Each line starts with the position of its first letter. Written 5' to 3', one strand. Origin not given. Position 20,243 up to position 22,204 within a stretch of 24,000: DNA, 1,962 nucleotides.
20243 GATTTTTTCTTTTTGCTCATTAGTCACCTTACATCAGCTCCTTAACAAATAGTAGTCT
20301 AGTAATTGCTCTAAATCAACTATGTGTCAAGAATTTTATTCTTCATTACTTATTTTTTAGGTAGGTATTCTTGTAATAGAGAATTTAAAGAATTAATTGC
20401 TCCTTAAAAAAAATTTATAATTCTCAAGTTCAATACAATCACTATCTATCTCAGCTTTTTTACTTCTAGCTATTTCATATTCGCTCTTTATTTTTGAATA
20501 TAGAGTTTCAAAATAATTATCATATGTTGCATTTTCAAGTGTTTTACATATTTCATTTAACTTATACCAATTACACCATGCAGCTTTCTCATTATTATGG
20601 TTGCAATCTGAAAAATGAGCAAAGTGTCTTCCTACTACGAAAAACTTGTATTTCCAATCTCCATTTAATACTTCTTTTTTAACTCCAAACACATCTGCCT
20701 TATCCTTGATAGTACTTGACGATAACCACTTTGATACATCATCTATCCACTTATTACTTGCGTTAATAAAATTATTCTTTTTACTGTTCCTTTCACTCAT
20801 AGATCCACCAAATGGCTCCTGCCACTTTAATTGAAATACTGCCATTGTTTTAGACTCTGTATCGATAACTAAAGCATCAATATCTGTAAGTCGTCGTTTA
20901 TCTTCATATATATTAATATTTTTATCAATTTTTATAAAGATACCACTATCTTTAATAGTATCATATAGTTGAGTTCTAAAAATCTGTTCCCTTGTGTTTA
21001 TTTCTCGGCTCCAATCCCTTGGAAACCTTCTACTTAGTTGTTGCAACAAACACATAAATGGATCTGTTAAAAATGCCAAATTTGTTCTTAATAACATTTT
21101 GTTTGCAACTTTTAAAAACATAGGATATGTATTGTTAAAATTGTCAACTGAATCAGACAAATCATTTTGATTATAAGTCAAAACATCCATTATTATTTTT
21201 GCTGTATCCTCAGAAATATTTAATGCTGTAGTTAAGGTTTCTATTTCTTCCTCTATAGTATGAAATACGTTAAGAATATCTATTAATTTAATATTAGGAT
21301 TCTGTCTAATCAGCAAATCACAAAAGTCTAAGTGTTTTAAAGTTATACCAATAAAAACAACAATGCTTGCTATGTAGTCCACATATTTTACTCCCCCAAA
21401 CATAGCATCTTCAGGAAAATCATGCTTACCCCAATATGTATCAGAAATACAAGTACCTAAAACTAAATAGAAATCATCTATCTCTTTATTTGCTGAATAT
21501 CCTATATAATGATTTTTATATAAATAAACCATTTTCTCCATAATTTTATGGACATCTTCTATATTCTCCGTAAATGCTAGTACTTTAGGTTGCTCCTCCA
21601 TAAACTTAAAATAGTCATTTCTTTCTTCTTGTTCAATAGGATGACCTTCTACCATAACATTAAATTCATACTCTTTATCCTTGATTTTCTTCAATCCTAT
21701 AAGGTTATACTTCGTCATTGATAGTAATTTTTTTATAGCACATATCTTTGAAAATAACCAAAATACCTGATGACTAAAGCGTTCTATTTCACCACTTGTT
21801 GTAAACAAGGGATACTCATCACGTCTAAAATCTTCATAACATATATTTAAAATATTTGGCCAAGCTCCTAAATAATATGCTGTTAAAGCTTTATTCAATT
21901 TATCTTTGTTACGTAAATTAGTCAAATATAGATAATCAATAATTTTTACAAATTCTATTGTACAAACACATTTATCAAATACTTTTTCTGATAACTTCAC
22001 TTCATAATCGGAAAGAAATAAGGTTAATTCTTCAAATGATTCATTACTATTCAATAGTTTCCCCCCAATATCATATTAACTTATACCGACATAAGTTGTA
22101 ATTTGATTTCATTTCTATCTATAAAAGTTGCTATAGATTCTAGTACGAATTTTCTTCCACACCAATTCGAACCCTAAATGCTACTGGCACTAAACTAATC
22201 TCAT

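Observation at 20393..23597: Second candidate system: DUF3883 protein + 553-aa protein with Mrr/NERD-like motif, own promoter, insulated from an adjacent large serine recombinase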

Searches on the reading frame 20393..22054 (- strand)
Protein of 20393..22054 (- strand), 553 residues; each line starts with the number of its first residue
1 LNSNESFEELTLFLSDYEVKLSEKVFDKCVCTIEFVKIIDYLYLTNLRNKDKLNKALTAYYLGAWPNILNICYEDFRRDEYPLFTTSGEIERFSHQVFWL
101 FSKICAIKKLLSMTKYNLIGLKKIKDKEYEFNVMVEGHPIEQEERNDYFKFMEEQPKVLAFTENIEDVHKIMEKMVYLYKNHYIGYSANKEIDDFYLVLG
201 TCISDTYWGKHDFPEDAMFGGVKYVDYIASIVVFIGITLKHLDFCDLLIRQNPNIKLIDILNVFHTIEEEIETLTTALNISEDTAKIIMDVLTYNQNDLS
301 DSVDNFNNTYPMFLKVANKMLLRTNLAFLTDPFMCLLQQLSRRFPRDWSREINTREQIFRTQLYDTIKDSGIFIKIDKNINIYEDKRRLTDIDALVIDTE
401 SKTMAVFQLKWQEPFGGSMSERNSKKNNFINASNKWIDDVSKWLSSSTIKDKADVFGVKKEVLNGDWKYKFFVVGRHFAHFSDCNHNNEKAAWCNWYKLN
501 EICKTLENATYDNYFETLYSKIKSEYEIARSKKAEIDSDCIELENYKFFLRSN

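Call 5: search_protein_families(library=pfam, proteins=[window:20393-22054:-], max_evalue=0.1)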
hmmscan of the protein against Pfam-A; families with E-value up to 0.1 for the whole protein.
window:20393-22054:- (553 aa): 1 family
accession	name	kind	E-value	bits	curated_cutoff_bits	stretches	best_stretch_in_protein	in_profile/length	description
PF04822.18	Takusan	-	0.056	13.8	28.1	1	500-545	34-79/85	Takusan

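Call 6: search_protein_families(library=padloc, proteins=[window:20393-22054:-], max_evalue=0.1)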
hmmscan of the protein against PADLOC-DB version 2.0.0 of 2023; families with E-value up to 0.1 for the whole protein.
window:20393-22054:- (553 aa): 0 families

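Call 8: find_homologous_proteins(query=window:20393-22054:-)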
Query window:20393-22054:- (553 aa): 19 proteins with E <= 0.001 among 7847 candidates.
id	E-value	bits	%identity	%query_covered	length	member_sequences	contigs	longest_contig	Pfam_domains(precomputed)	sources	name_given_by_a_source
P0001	3.7e-250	849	65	100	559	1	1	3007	-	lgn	-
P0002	4.9e-246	836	64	99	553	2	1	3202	-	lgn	-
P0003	3.0e-201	688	55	99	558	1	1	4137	-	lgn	-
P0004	2.7e-179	615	51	98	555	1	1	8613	-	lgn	-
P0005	4.1e-178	611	53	93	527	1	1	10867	-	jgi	-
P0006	1.4e-151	524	45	99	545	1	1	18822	-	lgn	-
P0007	3.5e-140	486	43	100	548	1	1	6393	-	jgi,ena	-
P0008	7.0e-140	485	43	100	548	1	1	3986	-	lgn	-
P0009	2.3e-138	480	44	99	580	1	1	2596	-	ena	-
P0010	4.6e-137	476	43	99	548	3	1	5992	-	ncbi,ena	-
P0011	1.1e-136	475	42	99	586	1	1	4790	-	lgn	-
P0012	5.5e-93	331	35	94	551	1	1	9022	-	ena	-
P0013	6.9e-58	215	27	90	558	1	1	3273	-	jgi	jgi:hypothetical protein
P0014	1.8e-54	203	29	89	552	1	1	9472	-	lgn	-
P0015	7.1e-54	201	26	92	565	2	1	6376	-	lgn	-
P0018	8.0e-37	145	30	59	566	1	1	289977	-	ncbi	ncbi:MAG: hypothetical protein PGN20_04470 [Agrobacterium cavarae]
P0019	6.2e-26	109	24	78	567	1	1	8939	-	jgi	jgi:hypothetical protein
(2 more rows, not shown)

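Call 12: find_encoding_contigs(protein=P0006, flank=8000, max_places=3)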
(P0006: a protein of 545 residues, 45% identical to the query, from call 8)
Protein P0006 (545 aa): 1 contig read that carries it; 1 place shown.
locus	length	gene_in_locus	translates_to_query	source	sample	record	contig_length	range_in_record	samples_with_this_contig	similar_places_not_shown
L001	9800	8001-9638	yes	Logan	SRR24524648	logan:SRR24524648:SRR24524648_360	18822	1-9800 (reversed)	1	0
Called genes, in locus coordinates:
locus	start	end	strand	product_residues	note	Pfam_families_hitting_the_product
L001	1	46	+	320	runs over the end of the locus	-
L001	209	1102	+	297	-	-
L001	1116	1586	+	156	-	PF04002:RadC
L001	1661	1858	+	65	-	-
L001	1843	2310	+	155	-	PF13560:HTH_31 (weak), PF01381:HTH_3, PF12844:HTH_19 (weak)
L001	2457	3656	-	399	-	-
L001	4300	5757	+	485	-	-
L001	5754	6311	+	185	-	-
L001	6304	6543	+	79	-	-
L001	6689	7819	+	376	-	PF14659:Phage_int_SAM_3, PF00589:Phage_integrase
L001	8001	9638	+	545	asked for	-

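Call 13: find_encoding_contigs(protein=P0005, flank=8000, max_places=3)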
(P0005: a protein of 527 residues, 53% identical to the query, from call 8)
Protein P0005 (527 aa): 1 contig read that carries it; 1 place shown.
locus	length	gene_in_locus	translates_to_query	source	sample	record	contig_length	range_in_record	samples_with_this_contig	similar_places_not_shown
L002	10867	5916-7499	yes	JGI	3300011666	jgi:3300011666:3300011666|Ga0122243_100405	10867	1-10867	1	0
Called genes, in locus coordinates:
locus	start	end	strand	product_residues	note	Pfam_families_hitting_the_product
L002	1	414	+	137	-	?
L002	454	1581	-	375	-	PF01844:HNH (weak)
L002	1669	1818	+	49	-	-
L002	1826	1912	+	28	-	-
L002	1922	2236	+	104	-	-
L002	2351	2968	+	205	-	PF12787:EcsC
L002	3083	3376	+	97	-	-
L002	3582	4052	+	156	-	-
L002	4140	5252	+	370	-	PF04326:SLFN_AlbA_2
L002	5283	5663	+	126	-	-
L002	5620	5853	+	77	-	-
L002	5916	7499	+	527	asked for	-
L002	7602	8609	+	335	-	-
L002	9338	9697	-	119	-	-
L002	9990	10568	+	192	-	-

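Call 14: find_encoding_contigs(protein=P0004, flank=8000, max_places=3)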
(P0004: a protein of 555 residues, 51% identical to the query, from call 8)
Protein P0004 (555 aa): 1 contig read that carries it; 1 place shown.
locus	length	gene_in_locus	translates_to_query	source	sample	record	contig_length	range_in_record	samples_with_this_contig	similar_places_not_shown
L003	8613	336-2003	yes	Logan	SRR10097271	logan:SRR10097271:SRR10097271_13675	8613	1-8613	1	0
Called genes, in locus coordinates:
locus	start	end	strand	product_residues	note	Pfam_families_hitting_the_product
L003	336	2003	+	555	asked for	-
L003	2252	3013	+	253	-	-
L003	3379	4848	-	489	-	PF02976:MutH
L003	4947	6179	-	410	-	PF00145:DNA_methylase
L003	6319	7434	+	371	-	-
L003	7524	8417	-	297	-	-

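Call 15: find_encoding_contigs(protein=P0012, flank=8000, max_places=3)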
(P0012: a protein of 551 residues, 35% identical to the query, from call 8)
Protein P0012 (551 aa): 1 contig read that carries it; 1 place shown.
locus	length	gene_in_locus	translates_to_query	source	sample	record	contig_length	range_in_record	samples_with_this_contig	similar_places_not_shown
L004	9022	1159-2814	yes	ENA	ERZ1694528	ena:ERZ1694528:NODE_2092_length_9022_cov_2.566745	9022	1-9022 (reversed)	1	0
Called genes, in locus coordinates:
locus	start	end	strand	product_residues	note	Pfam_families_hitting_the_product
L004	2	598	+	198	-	?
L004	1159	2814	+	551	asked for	-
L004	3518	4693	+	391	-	PF23894:LD_SV2 (faint), PF00805:Pentapeptide (faint), PF13576:Pentapeptide_3 (faint), PF13599:Pentapeptide_4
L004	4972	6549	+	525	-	PF01293:PEPCK_ATP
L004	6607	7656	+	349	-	PF00044:Gp_dh_N, PF02800:Gp_dh_C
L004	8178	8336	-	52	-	-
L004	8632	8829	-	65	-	-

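Call 16: find_encoding_contigs(protein=P0014, flank=8000, max_places=3)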
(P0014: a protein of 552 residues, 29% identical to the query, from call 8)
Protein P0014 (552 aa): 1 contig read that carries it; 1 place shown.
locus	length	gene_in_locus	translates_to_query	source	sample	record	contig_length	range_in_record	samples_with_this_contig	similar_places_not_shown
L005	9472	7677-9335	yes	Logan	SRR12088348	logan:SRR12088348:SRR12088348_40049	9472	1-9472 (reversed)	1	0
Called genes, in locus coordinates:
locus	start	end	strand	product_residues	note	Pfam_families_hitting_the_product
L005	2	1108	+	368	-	?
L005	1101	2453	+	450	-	PF01420:Methylase_S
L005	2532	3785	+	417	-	PF00145:DNA_methylase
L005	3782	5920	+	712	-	PF13589:HATPase_c_3, PF02518:HATPase_c, PF14501:HATPase_c_5 (weak)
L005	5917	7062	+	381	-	-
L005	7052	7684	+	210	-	PF00730:HhH-GPD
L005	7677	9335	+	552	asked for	-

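Call 17: find_encoding_contigs(protein=P0018, flank=8000, max_places=3)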
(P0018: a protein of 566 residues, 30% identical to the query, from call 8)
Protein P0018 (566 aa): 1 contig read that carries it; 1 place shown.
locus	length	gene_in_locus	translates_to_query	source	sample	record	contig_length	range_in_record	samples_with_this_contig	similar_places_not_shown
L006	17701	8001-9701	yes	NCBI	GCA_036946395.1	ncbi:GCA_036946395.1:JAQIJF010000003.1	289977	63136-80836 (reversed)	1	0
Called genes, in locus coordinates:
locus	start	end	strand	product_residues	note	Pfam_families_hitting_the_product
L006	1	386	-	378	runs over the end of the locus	PF10134:RPA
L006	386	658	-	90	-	PF12728:HTH_17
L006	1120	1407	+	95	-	PF10074:RovC_DNA-bd (weak)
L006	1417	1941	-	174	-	PF10074:RovC_DNA-bd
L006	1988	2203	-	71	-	PF20109:Trans_reg_dom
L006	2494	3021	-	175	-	PF07275:ArdA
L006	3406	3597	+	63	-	-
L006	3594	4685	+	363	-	PF00145:DNA_methylase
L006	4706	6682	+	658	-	PF02518:HATPase_c (faint), PF13589:HATPase_c_3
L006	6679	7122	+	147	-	PF03852:Vsr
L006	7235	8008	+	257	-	-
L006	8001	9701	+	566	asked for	-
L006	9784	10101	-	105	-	PF03992:ABM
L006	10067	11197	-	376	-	PF06441:EHN, PF00561:Abhydrolase_1, PF12697:Abhydrolase_6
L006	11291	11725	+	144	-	PF12802:MarR_2, PF13412:HTH_24 (weak)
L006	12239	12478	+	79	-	-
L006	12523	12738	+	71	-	-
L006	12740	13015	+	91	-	-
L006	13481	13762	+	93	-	-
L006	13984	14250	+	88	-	-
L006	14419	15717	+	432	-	PF04273:BLH_phosphatase, PF00753:Lactamase_B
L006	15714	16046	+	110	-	PF01022:HTH_5, PF12840:HTH_20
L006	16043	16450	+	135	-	PF04143:Sulf_transp (weak)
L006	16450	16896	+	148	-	PF20398:DUF6691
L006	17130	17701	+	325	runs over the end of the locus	PF08448:PAS_4, PF07536:HWE_HK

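Call 18: find_encoding_contigs(protein=P0019, flank=8000, max_places=3)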
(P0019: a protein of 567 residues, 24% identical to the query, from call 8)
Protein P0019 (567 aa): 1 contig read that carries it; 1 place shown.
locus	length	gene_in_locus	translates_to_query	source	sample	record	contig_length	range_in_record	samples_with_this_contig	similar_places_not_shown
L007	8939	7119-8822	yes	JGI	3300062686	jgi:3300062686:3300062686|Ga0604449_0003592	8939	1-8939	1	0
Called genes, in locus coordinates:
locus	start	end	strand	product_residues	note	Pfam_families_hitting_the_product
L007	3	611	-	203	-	?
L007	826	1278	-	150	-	PF08808:RES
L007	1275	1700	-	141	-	PF20432:Xre-like-HTH, PF09722:Xre_MbcA_ParS_C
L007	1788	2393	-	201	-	PF18899:DUF5655, PF08818:DUF1801, PF13376:OmdA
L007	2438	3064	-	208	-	-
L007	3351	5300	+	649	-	PF09826:Beta_propel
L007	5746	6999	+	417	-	-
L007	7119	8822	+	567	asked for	-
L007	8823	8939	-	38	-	?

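Call 19: find_related_loci(query=A1, collection=genome_contigs, flank=8000)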
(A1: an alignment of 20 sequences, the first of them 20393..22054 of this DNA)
Query A1 (553 aa) in genome_contigs; peptide patterns used: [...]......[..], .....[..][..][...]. (x = any residue, [..] = any of these).
235 stretches matched a pattern; 127 encode a relative of the query (tblastn E <= 1e-3); the best 80 are kept; 80 distinct loci.
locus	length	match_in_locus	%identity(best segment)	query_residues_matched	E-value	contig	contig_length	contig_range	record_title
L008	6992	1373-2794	30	74-545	3e-72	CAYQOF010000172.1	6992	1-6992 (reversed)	MAG TPA_asm: uncultured Anaerolinea sp. isolate SRP257756_co1_161 genome assembly, contig: NODE_10072_length_6992_cov_8.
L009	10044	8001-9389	32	81-536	2e-69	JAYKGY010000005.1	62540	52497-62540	MAG: Snowella sp. isolate 1321072 NODE_1356486, whole genome shotgun sequence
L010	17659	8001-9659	29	4-550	4e-67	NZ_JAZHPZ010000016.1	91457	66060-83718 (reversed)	Paenibacillus haidiansis strain M1 Scaffold16, whole genome shotgun sequence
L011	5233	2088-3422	29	82-523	2e-65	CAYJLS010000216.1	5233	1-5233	MAG TPA_asm: uncultured Anaerolineaceae bacterium isolate ERP124720_co1_70 genome assembly, contig: NODE_17294_length_52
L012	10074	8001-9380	30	74-530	1e-62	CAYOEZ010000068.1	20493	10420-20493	MAG TPA_asm: uncultured Ktedonobacterales bacterium isolate SRP302447_co2_76 genome assembly, contig: NODE_7290_length_2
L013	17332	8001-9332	30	82-522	1e-62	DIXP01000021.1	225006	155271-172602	MAG TPA_asm: Chloroflexi bacterium UBA6077 UBA6077_contig_468, whole genome shotgun sequence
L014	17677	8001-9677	28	1-548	3e-59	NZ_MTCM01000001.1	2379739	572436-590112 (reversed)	Sphingobacterium sp. CZ-UAM QB.A_0, whole genome shotgun sequence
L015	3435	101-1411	29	82-519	3e-59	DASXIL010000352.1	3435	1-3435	MAG TPA_asm: Candidatus Angelobacter sp. isolate SMAG_U5220 k141_1026483, whole genome shotgun sequence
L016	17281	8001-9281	28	102-525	1e-58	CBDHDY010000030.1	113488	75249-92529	MAG: Dehalococcoidia bacterium isolate e58c4f91-f2be-4f0a-9909-6998b1ebe402 genome assembly, contig: contig_30, whole ge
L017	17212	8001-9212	30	104-504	2e-58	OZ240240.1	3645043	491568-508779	MAG: Dehalococcoidia bacterium isolate 9fa25b9b-25de-44f7-936b-2c4815794ad0 genome assembly, chromosome: 1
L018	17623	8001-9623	26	1-534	1e-55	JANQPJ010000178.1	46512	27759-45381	MAG: Pirellulales bacterium isolate IP29b_bin.16 k99_1070865, whole genome shotgun sequence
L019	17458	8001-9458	28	57-536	1e-53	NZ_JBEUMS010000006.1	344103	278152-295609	Arcicella rosea strain DSM 21163 Ga0480232_06, whole genome shotgun sequence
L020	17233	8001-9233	29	104-511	2e-53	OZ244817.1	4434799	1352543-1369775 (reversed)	MAG: Dehalococcoidia bacterium isolate 600c9aab-54a7-483e-8747-7fd718dfbb6a genome assembly, chromosome: 1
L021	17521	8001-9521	28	3-499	1e-63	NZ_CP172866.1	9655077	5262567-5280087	Corallococcus coralloides strain KYC2213 chromosome, complete genome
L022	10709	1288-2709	28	57-524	5e-53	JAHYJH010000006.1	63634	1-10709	MAG: Vicingaceae bacterium isolate KA17 NODE_278_length_63634_cov_7.372132, whole genome shotgun sequence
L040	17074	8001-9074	31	142-499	8e-47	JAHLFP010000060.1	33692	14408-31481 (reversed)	MAG: Candidatus Allofournierella pullistercoris isolate B5_2728 B5M64__C154444_L33692, whole genome shotgun sequence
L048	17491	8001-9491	27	33-523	5e-45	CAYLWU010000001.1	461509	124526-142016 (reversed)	MAG TPA_asm: uncultured Ohtaekwangia sp. isolate binchicken_co311_231 genome assembly, contig: NODE_14_length_461509_cov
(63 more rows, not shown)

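Call 20: predict_structure(alignment_id=A1)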
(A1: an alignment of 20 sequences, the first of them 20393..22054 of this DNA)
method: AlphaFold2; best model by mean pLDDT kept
length: 553 residues; sequences in the alignment: 20
mean_pLDDT: 88.6   pTM: 0.87
mean pLDDT of the five models: 88.6, 87.7, 87.1, 87.1, 84.8
residues with pLDDT >= 90: 338; 70-90: 184; 50-70: 28; < 50: 3
segments of 3 or more residues with pLDDT < 50: none
pLDDT, mean of each block of 10 residues (from residue 1): 77 94 91 94 88 87 91 86 83 94 93 87 94 74 87 66 80 93 89 92 86 92 97 97 95 92 94 97 98 86 68 91 93 91 92 86 87 89 89 94 94 72 82 92 94 94 93 87 78 93 86 92 91 81 95 77
secondary structure, 60 per line:
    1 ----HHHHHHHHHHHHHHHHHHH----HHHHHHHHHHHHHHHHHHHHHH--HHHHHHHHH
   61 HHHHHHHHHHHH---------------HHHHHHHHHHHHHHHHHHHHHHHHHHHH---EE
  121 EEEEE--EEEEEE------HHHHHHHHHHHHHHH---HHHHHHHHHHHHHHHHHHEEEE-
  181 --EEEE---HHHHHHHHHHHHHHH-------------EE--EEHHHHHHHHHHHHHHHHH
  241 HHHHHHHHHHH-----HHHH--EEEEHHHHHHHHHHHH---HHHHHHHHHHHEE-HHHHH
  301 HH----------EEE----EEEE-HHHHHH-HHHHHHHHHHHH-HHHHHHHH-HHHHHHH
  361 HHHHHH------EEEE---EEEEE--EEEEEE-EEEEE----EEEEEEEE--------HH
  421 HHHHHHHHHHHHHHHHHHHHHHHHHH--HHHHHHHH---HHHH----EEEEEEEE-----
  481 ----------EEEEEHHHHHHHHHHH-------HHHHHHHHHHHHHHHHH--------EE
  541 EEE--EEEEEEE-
elements in order: H5-23 H28-49 H52-72 H88-115 E119-125 E128-133 H140-154 H158-175 E176-179 E183-186 H190-204 H224-251 H257-260 E263-266 H267-278 H282-292 H296-302 E313-315 E320-323 H325-330 H332-343 H345-352 H354-366 E373-376 E380-384 E387-392 E394-398 E403-410 H419-446 H449-456 H460-463 E468-475 E491-495 H496-506 H514-530 E539-543 E546-552

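Call 24: find_encoding_contigs(protein=P0001, flank=5000, max_places=3)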
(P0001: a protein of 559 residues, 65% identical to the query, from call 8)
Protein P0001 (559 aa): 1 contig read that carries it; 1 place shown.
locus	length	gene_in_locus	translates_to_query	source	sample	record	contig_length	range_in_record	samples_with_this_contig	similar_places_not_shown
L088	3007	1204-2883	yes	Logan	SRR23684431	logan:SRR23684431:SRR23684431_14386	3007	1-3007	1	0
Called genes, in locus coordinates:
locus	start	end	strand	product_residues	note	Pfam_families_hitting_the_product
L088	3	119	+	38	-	?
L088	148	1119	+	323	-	PF11185:DUF2971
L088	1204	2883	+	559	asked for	-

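Call 25: find_encoding_contigs(protein=P0002, flank=5000, max_places=3)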
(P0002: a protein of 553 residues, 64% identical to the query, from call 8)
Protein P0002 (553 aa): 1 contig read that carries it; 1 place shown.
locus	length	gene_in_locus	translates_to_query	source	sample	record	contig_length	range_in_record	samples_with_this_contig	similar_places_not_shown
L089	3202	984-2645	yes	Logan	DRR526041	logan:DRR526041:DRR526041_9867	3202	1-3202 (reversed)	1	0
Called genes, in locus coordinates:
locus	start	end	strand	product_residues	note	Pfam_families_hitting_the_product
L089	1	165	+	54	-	?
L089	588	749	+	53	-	-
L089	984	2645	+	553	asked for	-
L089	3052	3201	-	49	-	?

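Call 26: find_encoding_contigs(protein=P0003, flank=5000, max_places=3)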
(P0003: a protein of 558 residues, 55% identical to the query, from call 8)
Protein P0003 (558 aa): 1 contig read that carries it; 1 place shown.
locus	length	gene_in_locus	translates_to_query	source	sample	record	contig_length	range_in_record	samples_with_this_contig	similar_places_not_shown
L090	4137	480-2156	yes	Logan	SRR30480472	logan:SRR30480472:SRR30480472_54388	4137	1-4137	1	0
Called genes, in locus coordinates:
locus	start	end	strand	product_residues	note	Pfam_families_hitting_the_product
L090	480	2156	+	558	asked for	-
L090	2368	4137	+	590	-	?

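Call 28: fold_search(model_id=the predicted structure, library=pdb)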
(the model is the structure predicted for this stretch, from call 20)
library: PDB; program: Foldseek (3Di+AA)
matches with E <= 10: 159; with E <= 0.001: 0
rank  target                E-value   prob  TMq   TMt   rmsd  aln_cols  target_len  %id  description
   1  8q44_B                1.4e-01  0.25  0.15  0.18  17.0       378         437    9  Crystal structure of cA4-bound Can2 (E364R) in complex with oligo-T DNA (released 2023-11-22)
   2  9dou_A                1.9e-01  0.18  0.17  0.12  20.6       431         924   10  Taeniopygia guttata R2 retrotransposon (R2Tg) initiating target-primed reverse transcription (released 2025-05-21)
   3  7ae8_B                8.2e-01  0.12  0.10  0.26  15.8       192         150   12  Crystal structure of HEPN(R102A) toxin (released 2020-12-30)
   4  6hz4_M                8.2e-01  0.06  0.14  0.19  15.9       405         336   10  Structure of McrBC without DNA binding domains (one half of the full complex) (released 2019-07-24)
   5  7ae2_A                9.5e-01  0.18  0.11  0.32  13.2       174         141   14  Crystal structure of HEPN(H107A-Y109F) toxin in complex with MNT antitoxin (released 2020-12-30)
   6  7ae8_C                1.1e+00  0.15  0.11  0.32  14.8       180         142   12  Crystal structure of HEPN(R102A) toxin (released 2020-12-30)
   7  9jxo_A                1.1e+00  0.04  0.10  0.09  21.7       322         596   11  Cryo-EM structure of human XPR1-G621A (released 2025-08-27)
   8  9hpn_A                1.2e+00  0.02  0.07  0.09  36.2       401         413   10  Corynebacterium glutamicum PS2 S-layer (released 2025-01-29)
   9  7ae9_D                1.2e+00  0.13  0.11  0.31  14.8       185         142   14  Crystal structure of mono-AMPylated HEPN(R46E) toxin in complex with MNT antitoxin (released 2020-12-30)
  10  7ae8_D                1.2e+00  0.11  0.11  0.27  16.2       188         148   12  Crystal structure of HEPN(R102A) toxin (released 2020-12-30)
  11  3p8l_A                1.2e+00  0.05  0.11  0.16  19.1       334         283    9  Crystal structure of polyprenyl synthase from Enterococcus faecalis V583 (released 2010-11-03)
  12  8twn                  1.2e+00  0.04  0.09  0.15  23.8       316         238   10  Crystal structure of nitrile synthase AetD with substrate bound (released 2024-08-28)
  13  4gq2_M                1.3e+00  0.04  0.11  0.07  19.2       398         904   10  S. pombe Nup120-Nup37 complex (released 2012-10-03)
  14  9a1m_R                1.3e+00  0.04  0.11  0.07  19.2       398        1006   10  Integrative model of the nuclear pore complex from Schizosaccharomyces pombe (released 2021-11-12)
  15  7ae9_C                1.3e+00  0.12  0.11  0.30  15.2       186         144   13  Crystal structure of mono-AMPylated HEPN(R46E) toxin in complex with MNT antitoxin (released 2020-12-30)
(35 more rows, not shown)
